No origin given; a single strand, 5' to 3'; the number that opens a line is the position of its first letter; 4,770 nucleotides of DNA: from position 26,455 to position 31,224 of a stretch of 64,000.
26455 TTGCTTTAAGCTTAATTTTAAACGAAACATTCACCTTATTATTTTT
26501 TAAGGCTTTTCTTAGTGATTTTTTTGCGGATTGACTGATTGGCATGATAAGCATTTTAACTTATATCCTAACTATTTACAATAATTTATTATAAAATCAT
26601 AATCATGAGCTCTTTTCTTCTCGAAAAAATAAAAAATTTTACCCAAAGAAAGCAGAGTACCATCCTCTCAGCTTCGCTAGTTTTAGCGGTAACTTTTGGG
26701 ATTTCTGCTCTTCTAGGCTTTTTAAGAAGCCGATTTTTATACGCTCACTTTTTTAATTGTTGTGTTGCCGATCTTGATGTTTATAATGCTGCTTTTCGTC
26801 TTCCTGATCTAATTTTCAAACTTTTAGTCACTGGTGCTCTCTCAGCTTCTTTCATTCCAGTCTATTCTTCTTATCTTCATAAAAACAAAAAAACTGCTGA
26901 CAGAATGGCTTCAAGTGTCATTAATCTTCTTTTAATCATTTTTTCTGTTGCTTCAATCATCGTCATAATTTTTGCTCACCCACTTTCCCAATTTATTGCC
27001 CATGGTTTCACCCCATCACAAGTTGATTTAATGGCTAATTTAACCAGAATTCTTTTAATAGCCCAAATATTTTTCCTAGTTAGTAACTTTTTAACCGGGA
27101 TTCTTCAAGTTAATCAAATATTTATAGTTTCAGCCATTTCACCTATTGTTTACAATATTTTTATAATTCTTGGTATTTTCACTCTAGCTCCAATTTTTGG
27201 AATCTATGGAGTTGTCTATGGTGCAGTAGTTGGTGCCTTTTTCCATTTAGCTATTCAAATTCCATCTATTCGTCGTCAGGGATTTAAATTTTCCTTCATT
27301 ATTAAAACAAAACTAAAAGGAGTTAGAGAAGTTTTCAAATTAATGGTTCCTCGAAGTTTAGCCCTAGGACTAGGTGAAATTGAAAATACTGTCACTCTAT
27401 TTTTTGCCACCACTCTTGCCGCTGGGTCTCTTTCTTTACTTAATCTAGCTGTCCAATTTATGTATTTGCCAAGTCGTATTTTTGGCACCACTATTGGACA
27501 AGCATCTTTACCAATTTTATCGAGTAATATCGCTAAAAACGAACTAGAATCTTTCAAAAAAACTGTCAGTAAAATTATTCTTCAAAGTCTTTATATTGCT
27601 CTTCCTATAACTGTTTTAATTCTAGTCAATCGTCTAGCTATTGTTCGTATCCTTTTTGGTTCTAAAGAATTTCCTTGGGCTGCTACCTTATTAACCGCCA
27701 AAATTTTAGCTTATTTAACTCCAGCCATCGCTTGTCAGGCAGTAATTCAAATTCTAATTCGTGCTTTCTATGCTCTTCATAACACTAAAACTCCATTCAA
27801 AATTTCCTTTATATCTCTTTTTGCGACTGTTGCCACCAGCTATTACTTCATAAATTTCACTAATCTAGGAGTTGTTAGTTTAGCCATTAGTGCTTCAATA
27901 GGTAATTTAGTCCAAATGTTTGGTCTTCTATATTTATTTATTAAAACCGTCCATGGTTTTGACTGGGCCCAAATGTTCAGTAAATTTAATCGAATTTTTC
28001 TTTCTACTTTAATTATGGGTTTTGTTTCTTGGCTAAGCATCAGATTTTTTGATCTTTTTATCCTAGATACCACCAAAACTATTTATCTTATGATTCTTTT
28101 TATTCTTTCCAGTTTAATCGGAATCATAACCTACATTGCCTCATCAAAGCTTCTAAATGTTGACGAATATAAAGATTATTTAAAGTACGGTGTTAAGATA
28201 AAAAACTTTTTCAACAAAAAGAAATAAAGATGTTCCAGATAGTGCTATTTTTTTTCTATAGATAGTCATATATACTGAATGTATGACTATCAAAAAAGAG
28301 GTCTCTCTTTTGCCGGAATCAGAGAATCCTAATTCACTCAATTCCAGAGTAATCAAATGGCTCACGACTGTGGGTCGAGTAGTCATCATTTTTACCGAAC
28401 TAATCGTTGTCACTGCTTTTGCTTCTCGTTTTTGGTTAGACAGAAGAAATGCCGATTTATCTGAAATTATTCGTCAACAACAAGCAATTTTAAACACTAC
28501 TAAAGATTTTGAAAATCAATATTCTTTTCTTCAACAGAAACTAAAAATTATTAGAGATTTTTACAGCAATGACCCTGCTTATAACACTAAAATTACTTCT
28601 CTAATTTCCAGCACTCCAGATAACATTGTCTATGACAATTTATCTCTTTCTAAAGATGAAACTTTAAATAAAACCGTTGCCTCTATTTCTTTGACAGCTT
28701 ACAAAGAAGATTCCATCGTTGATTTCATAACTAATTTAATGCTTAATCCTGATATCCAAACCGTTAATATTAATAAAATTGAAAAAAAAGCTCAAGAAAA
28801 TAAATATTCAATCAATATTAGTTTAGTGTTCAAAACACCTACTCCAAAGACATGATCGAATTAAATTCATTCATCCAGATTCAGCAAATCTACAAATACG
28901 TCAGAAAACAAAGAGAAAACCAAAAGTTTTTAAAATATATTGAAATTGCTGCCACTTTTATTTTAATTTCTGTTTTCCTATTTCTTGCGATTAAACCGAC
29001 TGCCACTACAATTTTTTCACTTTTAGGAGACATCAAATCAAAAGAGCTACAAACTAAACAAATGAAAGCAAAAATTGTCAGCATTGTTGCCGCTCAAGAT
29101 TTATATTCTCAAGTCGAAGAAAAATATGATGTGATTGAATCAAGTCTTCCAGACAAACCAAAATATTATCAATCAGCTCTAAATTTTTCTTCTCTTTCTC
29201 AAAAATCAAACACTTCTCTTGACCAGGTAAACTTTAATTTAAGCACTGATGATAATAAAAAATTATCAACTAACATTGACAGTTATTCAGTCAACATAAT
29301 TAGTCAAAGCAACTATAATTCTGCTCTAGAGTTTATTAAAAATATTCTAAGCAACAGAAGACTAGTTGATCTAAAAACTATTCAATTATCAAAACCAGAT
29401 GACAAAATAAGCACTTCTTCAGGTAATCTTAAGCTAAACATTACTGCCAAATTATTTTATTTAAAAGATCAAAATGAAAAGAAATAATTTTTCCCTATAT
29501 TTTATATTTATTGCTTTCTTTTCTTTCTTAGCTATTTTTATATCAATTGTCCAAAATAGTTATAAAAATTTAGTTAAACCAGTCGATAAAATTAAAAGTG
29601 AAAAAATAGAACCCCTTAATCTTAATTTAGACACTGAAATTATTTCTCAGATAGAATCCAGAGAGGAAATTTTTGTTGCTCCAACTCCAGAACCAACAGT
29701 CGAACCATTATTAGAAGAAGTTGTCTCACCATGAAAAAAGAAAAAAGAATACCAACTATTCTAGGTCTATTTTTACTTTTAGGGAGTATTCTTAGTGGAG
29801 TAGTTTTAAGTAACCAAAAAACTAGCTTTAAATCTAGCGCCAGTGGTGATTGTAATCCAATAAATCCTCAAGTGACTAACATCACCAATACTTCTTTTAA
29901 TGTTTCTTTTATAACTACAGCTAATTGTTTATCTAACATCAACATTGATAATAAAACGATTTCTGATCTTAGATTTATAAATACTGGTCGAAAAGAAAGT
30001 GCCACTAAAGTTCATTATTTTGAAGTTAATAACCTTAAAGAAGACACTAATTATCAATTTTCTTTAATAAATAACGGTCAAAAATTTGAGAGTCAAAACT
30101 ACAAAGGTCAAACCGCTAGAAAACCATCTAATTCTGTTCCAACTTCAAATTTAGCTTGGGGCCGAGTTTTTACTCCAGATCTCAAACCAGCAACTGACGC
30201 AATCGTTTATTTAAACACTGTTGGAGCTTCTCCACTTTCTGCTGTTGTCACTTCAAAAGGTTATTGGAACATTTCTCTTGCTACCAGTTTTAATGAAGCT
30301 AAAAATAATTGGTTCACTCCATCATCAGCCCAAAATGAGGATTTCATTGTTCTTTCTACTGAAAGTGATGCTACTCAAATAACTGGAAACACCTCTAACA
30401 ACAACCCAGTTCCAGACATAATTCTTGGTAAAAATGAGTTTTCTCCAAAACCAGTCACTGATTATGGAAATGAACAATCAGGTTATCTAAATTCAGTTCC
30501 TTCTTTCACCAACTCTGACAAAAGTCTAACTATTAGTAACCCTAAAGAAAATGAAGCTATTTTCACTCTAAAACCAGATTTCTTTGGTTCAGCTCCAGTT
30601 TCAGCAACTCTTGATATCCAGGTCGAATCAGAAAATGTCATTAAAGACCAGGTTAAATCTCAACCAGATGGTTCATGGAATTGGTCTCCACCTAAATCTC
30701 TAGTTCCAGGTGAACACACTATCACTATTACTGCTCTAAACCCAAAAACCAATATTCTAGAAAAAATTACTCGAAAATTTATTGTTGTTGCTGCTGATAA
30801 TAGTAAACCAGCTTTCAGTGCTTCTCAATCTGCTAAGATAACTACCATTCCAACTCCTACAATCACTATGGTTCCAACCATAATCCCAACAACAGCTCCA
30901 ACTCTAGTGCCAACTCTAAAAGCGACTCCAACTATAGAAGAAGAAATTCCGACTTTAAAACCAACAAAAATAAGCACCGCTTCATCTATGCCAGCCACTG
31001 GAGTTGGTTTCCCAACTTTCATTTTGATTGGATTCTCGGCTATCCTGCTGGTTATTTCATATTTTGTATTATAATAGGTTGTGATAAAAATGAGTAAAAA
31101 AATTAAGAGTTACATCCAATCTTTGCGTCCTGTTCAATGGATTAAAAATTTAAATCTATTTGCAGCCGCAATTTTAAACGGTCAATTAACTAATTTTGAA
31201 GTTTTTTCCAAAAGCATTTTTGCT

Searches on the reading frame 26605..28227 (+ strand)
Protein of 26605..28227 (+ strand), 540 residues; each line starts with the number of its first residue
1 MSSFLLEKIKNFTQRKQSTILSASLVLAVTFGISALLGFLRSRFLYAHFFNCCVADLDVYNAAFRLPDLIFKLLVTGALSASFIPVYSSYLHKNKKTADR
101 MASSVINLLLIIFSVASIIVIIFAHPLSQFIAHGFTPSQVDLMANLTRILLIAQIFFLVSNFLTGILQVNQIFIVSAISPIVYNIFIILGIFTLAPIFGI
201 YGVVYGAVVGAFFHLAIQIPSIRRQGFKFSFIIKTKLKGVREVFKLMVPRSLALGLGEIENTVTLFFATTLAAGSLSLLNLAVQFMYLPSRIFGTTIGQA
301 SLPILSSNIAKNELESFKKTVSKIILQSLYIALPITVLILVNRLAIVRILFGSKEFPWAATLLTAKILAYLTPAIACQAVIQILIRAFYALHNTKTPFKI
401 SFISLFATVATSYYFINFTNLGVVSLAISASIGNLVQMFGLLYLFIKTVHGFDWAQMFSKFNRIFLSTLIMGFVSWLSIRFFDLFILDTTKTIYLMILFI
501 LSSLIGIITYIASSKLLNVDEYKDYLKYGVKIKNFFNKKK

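Call 3: search_protein_families(library=pfam, proteins=[window:26605-28227:+], max_evalue=0.01)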
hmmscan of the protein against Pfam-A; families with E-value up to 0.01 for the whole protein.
window:26605-28227:+ (540 aa): 2 families
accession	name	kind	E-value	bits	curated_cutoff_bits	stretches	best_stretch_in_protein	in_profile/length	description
PF03023.19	MurJ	-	4.3e-72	243.6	27.4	1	56-487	10-442/451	Lipid II flippase MurJ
PF01554.23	MatE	-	1.4e-08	35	24.9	2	262-413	14-160/161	MatE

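Call 4: search_protein_families(library=ncbifam, proteins=[window:26605-28227:+], max_evalue=0.01)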
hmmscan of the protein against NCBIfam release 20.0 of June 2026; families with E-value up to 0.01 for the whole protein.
window:26605-28227:+ (540 aa): 2 families
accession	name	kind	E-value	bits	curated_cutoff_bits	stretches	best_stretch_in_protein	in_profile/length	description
TIGR01695.1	murJ_mviN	equivalog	1.5e-74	251.6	235.55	1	22-525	5-504/506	murein biosynthesis integral membrane protein MurJ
TIGR00797.1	matE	subfamily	9.2e-08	31.4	147.4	1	261-476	13-231/396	MATE family efflux transporter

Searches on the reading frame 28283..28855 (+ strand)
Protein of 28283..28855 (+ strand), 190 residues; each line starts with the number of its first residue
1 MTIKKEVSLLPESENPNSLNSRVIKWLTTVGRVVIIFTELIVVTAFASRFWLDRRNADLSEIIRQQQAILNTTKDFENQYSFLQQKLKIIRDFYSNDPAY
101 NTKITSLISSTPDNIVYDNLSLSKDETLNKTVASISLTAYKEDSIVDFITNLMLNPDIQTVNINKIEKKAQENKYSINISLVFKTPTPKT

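Call 3: search_protein_families(library=pfam, proteins=[window:28283-28855:+], max_evalue=0.01)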
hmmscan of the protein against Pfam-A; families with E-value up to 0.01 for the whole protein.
window:28283-28855:+ (190 aa): 1 family
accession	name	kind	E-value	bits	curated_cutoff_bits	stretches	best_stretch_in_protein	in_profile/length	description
PF05137.18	PilN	-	8.5e-05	23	22.8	1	107-178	6-75/78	Fimbrial assembly protein (PilN)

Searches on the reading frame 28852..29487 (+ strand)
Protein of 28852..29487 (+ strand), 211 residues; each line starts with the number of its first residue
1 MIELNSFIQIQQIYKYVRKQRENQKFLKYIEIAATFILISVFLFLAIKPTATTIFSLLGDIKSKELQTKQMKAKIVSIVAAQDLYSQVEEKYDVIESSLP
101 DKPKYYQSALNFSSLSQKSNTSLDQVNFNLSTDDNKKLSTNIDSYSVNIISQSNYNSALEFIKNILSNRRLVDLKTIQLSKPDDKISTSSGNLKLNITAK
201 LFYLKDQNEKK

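Call 3: search_protein_families(library=pfam, proteins=[window:28852-29487:+], max_evalue=0.01)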
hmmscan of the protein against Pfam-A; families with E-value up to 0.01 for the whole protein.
window:28852-29487:+ (211 aa): 1 family
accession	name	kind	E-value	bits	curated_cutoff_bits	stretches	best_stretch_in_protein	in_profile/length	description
PF04350.18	PilO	-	7.7e-06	26.5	22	1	67-204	14-143/145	Pilus assembly protein, PilO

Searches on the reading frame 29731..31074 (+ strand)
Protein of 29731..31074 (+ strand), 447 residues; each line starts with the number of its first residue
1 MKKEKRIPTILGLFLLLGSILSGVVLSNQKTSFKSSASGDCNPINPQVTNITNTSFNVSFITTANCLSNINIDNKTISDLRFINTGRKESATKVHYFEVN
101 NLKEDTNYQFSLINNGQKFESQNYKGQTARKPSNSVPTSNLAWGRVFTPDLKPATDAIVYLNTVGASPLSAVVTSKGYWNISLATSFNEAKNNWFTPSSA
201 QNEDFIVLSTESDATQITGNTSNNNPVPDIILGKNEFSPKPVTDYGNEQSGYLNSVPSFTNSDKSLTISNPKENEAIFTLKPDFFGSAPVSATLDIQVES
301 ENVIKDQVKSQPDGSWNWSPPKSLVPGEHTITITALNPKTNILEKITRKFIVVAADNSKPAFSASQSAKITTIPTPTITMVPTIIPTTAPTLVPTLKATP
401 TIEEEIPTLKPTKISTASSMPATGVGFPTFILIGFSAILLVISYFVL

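Call 3: search_protein_families(library=pfam, proteins=[window:29731-31074:+], max_evalue=0.01)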
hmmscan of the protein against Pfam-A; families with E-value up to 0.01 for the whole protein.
window:29731-31074:+ (447 aa): 2 families
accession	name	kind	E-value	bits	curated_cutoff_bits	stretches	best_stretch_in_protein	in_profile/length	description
PF19077.6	Big_13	-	7.2e-05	23.7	27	1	276-342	23-90/102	Bacterial Ig-like domain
PF00041.27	fn3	-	0.0001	22.9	25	1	43-122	3-79/84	Fibronectin type III domain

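Call 4: search_protein_families(library=ncbifam, proteins=[window:29731-31074:+], max_evalue=0.01)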
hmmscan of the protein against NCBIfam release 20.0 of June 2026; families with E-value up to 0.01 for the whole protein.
window:29731-31074:+ (447 aa): 1 family
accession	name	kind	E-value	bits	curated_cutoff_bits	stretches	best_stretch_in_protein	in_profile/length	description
NF033510.3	Ca_tandemer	repeat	0.0054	17.1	50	0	286-338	37-91/96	Ca2+-stabilized repeat-containing adhesin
